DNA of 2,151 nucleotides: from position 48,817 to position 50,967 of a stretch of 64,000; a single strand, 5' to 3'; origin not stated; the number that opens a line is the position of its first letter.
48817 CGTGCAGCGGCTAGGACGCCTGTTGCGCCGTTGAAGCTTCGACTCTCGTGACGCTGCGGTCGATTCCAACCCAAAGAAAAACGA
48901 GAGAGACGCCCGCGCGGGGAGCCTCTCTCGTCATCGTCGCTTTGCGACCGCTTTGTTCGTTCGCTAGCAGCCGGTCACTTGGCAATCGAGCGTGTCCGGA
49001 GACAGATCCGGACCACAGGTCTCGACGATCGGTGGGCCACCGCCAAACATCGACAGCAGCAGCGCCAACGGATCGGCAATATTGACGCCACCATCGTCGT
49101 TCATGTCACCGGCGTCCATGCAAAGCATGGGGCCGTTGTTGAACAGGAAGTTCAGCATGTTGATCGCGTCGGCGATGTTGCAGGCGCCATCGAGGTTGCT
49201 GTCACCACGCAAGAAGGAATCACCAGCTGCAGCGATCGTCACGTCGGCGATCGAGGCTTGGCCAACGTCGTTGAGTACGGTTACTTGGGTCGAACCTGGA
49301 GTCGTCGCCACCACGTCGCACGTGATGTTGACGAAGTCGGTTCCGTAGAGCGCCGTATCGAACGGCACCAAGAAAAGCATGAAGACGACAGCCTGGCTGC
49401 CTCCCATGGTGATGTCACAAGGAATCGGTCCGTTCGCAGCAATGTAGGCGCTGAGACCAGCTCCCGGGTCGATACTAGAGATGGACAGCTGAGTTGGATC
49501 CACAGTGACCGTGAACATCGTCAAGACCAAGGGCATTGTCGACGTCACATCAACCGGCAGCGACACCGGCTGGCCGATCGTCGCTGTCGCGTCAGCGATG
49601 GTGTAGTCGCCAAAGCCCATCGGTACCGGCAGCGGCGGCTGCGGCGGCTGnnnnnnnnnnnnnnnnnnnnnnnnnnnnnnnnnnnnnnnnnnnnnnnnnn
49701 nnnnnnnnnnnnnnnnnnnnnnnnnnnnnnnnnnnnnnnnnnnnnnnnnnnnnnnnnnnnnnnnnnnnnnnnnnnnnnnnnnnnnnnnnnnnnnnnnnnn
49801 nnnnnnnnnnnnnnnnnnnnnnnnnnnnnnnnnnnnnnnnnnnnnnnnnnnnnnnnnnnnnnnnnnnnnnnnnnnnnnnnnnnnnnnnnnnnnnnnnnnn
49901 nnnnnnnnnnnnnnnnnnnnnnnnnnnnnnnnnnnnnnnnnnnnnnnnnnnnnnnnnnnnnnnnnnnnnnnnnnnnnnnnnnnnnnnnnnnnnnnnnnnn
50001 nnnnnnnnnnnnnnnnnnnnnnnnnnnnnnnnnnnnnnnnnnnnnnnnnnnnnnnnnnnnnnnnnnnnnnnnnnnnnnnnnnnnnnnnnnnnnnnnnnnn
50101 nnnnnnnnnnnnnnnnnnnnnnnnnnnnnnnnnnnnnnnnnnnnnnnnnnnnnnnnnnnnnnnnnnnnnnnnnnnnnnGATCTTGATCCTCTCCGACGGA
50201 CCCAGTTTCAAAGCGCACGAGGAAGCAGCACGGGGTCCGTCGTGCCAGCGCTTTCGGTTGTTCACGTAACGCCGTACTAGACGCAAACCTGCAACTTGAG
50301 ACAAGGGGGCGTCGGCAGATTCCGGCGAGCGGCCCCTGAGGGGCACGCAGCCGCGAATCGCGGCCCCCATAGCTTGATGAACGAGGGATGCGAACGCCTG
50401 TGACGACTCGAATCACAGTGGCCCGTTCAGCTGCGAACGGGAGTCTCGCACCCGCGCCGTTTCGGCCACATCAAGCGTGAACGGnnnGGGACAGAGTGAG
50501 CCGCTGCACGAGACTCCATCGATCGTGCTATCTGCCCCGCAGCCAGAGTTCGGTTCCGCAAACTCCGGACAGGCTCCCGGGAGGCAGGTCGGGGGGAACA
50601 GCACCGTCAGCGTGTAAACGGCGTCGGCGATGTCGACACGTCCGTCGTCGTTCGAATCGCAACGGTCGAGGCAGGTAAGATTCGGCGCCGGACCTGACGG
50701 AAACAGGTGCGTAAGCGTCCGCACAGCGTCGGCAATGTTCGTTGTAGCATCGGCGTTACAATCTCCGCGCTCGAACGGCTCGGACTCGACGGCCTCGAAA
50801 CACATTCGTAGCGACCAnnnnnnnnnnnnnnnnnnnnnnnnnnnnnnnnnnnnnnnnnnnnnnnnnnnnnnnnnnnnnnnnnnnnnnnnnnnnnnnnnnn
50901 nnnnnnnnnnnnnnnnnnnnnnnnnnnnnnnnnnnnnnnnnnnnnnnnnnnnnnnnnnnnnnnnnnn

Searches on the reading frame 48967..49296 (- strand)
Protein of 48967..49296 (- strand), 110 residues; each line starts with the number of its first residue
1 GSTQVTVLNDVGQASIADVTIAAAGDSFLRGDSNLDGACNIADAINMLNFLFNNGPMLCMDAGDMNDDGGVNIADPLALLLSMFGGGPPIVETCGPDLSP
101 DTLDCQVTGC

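Call 80: search_protein_families(library=ncbifam, proteins=[window:48967-49296:-], max_evalue=1)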
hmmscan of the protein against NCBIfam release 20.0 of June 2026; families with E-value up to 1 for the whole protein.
window:48967-49296:- (110 aa): 2 families
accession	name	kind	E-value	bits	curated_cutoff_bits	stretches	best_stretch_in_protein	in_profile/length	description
NF049990.1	CellobisidaseCelK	equivalog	0.0044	15.2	1700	1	19-76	818-875/889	cellulose 1,4-beta-cellobiosidase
NF045500.1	Omp28_seleno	equivalog_domain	0.089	12.1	200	1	31-80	322-372/377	Omp28-related selenoprotein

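Call 81: search_protein_families(library=pfam, proteins=[window:48967-49296:-], max_evalue=1)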
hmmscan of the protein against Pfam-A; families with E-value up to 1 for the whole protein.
window:48967-49296:- (110 aa): 2 families
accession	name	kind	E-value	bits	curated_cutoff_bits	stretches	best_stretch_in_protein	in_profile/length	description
PF00404.24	Dockerin_1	-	0.012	16.2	22.9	1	31-77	2-50/57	Dockerin type I domain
PF19935.4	DUF6398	-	0.29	11.9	27.2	1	37-72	45-80/106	Domain of unknown function (DUF6398)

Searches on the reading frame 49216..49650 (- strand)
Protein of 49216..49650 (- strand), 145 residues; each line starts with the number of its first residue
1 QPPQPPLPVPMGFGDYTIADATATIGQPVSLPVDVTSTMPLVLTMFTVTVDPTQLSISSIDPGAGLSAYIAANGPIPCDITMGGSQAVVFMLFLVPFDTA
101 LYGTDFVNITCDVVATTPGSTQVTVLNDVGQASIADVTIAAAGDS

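Call 40: search_protein_families(library=pfam, proteins=[window:49216-49650:-], max_evalue=0.1)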
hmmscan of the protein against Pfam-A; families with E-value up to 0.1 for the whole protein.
window:49216-49650:- (145 aa): 1 family
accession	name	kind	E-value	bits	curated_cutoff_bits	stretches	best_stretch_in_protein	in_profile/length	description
PF00963.24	Cohesin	-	3e-05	24.7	24.1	1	17-133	4-122/139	Cohesin domain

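Call 55: find_homologous_proteins(query=A3, max_evalue=0.001)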
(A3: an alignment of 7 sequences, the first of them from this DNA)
Query A3 (7 sequences): 1961 candidates shared short words with the query, none scored E <= 0.001.

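Call 59: predict_structure(alignment_id=A3)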
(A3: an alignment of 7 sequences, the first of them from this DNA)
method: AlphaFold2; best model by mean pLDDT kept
length: 136 residues; sequences in the alignment: 7
mean_pLDDT: 93.9   pTM: 0.85
mean pLDDT of the five models: 93.9, 93.7, 93.4, 93.2, 92.7
residues with pLDDT >= 90: 123; 70-90: 8; 50-70: 3; < 50: 2
segments of 3 or more residues with pLDDT < 50: none
pLDDT, mean of each block of 10 residues (from residue 1): 68 97 97 93 97 97 97 93 95 95 97 98 94 97
secondary structure, 60 per line:
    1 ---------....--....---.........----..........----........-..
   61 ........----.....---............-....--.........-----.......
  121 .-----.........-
elements in order: E10-13 E16-19 E23-31 E36-45 E50-57 H59-68 E73-77 E81-92 H94-97 E100-108 E114-121 E127-135

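Call 63: fold_search(model_id=the predicted structure, library=pdb)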
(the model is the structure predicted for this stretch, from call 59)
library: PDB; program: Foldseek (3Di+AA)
matches with E <= 10: 1955; with E <= 0.001: 99
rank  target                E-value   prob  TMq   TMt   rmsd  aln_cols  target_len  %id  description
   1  2xdh                  7.0e-08  1.00  0.63  0.62   5.3       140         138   14  Non-cellulosomal cohesin from the hyperthermophilic archaeon Archaeoglobus fulgidus (released 2010-05-26)
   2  4ums                  1.1e-07  1.00  0.62  0.56   6.8       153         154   16  The crystal structure of the seventh ScaB type I cohesin from Pseudobacteroides cellulosolvens (released 2015-05-06)
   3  5lxv_C                2.1e-07  1.00  0.65  0.52   5.0       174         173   13  Crystal structure of Ruminococcus flavefaciens scaffoldin C cohesin in complex with a dockerin from an uncharacterized (released 2016-10-19)
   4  2vn6_A                2.4e-07  1.00  0.67  0.61   7.8       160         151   18  The Clostridium cellulolyticum dockerin displays a dual binding mode for its cohesin partner (released 2008-05-13)
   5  4uyp_A                3.2e-07  1.00  0.70  0.67   3.3       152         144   16  High resolution structure of the third cohesin ScaC in complex with the ScaB dockerin with a mutation in the N-termina (released 2015-04-15)
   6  5lxv_A                4.2e-07  1.00  0.67  0.54   4.9       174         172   12  Crystal structure of Ruminococcus flavefaciens scaffoldin C cohesin in complex with a dockerin from an uncharacterized (released 2016-10-19)
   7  2vn5_C                4.4e-07  1.00  0.67  0.62   6.7       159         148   18  The Clostridium cellulolyticum dockerin displays a dual binding mode for its cohesin partner (released 2008-05-20)
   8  6kgf_A                4.7e-07  1.00  0.66  0.63   4.7       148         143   12  Crystal structure of CaDoc0917(R16D)-CaCohA2 complex at pH 8.2 (released 2020-07-08)
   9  6kgf_C                5.5e-07  1.00  0.69  0.65   3.7       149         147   13  Crystal structure of CaDoc0917(R16D)-CaCohA2 complex at pH 8.2 (released 2020-07-08)
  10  4uyq_A                7.3e-07  1.00  0.68  0.65   3.6       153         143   16  High resolution structure of the third cohesin ScaC in complex with the ScaB dockerin with a mutation in the C-termina (released 2015-04-15)
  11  3ul4_A                8.1e-07  1.00  0.66  0.63   5.4       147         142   14  Crystal structure of Coh-OlpA(Cthe_3080)-Doc918(Cthe_0918) complex: A novel type I Cohesin-Dockerin complex from Clost (released 2012-11-28)
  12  4uyp_C                8.1e-07  1.00  0.67  0.63   3.7       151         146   14  High resolution structure of the third cohesin ScaC in complex with the ScaB dockerin with a mutation in the N-termina (released 2015-04-15)
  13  1g1k_A                8.1e-07  1.00  0.63  0.61   5.4       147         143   17  COHESIN MODULE FROM THE CELLULOSOME OF CLOSTRIDIUM CELLULOLYTICUM (released 2000-11-22)
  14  4dh2_C                8.1e-07  1.00  0.64  0.57   5.3       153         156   12  Crystal structure of Coh-OlpC(Cthe_0452)-Doc435(Cthe_0435) complex: A novel type I Cohesin-Dockerin complex from Clost (released 2012-11-28)
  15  6kge_A                9.0e-07  1.00  0.65  0.63   4.5       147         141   13  Crystal structure of CaDoc0917(R16D)-CaCohA2 complex at pH 5.5 (released 2020-07-08)
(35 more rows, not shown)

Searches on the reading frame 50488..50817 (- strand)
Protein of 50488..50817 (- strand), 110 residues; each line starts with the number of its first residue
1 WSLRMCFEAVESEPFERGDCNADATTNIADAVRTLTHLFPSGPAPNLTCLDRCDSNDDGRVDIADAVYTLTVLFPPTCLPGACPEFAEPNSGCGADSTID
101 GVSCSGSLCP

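Call 80: search_protein_families(library=ncbifam, proteins=[window:50488-50817:-], max_evalue=1)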
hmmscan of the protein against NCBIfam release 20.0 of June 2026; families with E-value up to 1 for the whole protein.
window:50488-50817:- (110 aa): 0 families

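Call 81: search_protein_families(library=pfam, proteins=[window:50488-50817:-], max_evalue=1)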
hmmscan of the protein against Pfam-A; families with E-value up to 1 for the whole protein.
window:50488-50817:- (110 aa): 1 family
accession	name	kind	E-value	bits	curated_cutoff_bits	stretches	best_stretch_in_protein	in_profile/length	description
PF00404.24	Dockerin_1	-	0.0071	17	22.9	1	18-66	2-49/57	Dockerin type I domain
